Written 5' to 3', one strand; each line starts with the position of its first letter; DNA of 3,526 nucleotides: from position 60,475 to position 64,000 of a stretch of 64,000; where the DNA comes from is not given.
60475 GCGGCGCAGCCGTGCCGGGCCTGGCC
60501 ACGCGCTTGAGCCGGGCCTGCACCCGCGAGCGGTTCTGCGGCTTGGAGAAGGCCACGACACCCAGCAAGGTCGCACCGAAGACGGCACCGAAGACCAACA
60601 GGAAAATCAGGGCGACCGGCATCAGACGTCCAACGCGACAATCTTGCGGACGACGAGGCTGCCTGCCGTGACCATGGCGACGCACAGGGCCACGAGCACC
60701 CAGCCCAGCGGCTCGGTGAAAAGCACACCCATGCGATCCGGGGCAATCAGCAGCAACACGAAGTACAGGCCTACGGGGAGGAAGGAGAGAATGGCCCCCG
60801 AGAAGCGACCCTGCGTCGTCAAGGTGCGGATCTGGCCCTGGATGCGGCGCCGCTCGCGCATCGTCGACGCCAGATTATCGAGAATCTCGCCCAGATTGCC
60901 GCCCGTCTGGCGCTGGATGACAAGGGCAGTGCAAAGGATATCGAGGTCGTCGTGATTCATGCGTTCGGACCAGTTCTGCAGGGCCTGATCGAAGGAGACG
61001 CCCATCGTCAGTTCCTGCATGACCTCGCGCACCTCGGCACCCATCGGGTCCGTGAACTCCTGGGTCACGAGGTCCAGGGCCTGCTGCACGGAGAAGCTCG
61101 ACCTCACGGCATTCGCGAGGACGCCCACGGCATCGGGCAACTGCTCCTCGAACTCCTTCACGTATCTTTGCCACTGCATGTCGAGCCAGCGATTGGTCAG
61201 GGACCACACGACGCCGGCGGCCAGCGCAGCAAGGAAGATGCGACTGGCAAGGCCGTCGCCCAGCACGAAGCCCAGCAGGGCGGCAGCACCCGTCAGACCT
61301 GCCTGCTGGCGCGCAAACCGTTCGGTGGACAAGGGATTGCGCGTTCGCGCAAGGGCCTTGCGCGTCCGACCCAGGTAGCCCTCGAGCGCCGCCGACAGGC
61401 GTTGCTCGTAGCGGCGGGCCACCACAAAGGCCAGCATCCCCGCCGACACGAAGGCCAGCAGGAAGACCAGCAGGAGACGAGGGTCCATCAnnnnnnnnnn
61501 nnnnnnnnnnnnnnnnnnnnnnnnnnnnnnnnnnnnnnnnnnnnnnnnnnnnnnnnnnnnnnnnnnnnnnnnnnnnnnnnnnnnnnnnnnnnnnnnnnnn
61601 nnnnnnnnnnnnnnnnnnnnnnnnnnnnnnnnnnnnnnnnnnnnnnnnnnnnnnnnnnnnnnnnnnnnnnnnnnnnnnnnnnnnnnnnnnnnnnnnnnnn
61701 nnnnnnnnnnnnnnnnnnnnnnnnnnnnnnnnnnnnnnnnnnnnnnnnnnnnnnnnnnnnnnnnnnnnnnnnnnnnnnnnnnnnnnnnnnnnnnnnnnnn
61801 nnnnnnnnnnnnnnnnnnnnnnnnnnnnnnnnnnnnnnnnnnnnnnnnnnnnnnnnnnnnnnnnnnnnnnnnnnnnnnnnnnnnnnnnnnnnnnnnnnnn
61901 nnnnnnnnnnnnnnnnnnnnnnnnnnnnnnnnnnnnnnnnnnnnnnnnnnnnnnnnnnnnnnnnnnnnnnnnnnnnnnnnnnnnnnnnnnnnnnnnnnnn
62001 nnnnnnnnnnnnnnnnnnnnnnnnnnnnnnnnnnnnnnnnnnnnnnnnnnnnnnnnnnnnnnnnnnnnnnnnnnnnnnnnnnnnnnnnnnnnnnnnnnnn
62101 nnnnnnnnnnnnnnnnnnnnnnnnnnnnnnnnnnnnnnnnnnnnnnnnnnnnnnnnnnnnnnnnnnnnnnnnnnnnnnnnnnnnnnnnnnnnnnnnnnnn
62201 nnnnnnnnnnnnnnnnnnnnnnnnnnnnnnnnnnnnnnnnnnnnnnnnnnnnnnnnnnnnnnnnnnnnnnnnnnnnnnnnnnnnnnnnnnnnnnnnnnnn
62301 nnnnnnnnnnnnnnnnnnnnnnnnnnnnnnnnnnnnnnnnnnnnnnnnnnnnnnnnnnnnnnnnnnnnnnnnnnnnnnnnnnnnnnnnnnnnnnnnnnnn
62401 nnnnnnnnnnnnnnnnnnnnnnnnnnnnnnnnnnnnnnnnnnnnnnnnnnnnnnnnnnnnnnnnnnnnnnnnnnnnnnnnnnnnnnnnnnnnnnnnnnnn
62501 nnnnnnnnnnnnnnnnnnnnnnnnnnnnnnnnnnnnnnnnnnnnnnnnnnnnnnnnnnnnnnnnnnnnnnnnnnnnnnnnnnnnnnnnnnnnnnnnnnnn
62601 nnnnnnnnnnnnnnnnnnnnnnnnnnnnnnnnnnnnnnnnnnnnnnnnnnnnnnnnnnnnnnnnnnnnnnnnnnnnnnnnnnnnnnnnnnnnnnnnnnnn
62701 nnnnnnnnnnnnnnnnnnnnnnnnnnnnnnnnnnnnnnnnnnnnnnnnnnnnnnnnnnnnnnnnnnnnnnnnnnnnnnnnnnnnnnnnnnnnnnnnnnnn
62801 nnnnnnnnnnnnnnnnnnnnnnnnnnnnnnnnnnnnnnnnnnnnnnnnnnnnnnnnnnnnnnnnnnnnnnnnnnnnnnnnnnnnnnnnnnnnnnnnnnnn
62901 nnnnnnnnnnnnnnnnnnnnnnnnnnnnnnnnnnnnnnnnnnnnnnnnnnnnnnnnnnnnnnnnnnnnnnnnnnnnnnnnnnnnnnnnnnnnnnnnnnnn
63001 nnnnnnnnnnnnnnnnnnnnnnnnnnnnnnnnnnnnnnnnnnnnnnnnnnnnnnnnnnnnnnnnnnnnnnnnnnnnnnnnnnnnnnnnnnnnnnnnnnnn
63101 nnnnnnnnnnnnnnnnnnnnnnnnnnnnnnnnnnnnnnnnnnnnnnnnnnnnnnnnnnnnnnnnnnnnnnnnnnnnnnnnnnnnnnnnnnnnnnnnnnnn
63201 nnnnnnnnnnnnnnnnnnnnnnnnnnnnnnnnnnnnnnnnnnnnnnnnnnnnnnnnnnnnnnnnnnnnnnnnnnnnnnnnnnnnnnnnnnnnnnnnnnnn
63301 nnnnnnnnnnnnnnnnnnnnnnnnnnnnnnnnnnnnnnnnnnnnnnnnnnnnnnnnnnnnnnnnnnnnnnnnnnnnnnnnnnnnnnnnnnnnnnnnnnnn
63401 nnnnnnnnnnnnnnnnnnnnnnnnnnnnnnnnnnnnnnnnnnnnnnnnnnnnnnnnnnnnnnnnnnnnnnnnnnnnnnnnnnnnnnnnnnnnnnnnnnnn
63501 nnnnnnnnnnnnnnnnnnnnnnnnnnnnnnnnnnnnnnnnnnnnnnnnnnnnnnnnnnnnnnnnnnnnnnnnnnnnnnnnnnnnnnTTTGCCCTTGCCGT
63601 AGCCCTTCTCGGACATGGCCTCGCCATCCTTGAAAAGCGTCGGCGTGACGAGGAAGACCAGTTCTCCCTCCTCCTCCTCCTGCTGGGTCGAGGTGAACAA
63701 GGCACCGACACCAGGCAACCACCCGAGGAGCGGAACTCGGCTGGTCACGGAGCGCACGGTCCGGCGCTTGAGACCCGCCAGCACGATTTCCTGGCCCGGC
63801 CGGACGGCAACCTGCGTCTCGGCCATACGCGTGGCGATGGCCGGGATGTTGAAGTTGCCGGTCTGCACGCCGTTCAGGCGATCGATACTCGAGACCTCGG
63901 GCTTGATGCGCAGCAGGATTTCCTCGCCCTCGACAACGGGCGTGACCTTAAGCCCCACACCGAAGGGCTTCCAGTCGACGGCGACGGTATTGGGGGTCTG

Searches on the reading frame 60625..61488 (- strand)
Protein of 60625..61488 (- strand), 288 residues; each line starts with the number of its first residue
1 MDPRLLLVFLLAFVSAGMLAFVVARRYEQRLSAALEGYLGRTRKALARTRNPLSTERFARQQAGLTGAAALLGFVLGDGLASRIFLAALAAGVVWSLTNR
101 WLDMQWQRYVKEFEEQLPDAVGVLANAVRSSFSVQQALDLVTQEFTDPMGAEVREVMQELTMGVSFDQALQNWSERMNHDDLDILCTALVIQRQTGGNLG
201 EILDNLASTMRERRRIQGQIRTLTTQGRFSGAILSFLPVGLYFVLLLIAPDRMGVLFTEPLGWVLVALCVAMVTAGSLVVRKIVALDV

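Call 48: search_protein_families(library=pfam, proteins=[window:60625-61488:-], max_evalue=0.001)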
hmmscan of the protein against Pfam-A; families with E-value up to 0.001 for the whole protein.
window:60625-61488:- (288 aa): 1 family
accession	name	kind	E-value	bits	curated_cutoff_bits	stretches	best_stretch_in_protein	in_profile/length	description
PF00482.28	T2SSF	-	6e-20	71.9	25.2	1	123-246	4-124/125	Type II secretion system (T2SS), protein F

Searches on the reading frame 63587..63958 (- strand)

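Call 48: search_protein_families(library=pfam, proteins=[window:63587-63958:-], max_evalue=0.001)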
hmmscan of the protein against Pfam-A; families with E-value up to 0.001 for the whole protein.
window:63587-63958:- (124 aa): 1 family
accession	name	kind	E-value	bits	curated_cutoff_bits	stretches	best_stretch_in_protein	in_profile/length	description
PF00263.26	Secretin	-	9e-27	94.2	27.5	1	3-109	61-168/169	Bacterial type II and III secretion system protein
